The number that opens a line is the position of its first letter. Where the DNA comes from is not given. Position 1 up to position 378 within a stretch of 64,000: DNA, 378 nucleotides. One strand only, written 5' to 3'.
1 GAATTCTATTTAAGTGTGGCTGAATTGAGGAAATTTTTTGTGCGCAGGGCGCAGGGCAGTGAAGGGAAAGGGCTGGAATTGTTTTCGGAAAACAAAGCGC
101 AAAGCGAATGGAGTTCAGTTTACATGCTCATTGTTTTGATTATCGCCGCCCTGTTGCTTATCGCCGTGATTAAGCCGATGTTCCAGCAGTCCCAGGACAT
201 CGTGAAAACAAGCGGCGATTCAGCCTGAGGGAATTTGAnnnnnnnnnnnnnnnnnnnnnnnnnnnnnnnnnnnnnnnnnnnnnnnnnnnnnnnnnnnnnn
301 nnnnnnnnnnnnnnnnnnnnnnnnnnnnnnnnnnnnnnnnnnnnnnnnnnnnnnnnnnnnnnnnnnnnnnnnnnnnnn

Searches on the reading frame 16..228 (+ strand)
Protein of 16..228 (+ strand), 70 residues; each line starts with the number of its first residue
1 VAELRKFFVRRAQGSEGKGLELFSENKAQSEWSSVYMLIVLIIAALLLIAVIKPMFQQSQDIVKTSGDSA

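Call 31: search_protein_families(library=ncbifam, proteins=[window:16-228:+], max_evalue=0.01)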
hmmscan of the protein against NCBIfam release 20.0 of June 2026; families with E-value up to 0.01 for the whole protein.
window:16-228:+ (70 aa): 1 family
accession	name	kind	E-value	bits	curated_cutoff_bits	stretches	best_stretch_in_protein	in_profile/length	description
NF040999.1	pilin_ComGC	equivalog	0.0012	19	75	1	35-69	7-40/84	competence type IV pilus major pilin ComGC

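Call 66: search_protein_families(library=pfam, proteins=[window:16-228:+], max_evalue=0.05)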
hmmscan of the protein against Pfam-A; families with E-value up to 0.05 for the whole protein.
window:16-228:+ (70 aa): 0 families
